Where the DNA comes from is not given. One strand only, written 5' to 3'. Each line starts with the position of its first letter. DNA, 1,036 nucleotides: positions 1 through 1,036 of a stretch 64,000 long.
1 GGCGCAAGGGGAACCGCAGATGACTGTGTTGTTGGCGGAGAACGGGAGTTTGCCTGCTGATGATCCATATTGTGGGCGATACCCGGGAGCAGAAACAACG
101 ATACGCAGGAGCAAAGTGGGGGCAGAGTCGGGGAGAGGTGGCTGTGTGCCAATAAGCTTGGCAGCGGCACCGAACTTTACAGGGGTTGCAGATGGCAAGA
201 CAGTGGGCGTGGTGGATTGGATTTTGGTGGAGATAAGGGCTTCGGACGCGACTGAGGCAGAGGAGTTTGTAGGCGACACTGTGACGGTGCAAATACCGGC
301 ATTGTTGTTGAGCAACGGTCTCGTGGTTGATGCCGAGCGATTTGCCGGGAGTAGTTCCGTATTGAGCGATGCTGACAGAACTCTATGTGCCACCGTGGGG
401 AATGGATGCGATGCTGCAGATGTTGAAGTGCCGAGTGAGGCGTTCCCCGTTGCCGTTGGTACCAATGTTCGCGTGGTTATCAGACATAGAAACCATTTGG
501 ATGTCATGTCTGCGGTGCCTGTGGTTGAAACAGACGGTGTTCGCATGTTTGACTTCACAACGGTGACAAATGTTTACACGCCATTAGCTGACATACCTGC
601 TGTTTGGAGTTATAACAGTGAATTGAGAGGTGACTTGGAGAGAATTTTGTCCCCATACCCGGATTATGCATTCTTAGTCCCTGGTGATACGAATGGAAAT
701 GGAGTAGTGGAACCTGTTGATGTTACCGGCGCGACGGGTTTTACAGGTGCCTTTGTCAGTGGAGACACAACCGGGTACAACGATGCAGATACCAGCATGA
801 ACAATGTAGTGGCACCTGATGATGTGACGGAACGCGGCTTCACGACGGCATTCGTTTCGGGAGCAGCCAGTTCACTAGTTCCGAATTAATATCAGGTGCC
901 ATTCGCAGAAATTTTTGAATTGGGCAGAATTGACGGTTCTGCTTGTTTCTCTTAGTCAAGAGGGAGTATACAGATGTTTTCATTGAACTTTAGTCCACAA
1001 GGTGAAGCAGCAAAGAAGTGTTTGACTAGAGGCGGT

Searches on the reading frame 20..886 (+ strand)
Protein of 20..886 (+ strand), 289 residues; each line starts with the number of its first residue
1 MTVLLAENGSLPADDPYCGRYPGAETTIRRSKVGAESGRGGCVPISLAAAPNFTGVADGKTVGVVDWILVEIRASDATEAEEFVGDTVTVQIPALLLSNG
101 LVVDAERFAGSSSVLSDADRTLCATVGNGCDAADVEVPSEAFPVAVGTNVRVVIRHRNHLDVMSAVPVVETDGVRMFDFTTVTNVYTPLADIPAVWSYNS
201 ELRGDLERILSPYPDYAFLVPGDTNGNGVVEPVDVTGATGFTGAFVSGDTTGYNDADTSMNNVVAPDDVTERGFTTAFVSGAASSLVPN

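Call 12: search_protein_families(library=ncbifam, proteins=[window:20-886:+], max_evalue=0.01)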
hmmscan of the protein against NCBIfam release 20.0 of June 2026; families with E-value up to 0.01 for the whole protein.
window:20-886:+ (289 aa): 0 families

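Call 46: search_protein_families(library=pfam, proteins=[window:20-886:+], max_evalue=0.01)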
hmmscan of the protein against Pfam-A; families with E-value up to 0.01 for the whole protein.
window:20-886:+ (289 aa): 0 families
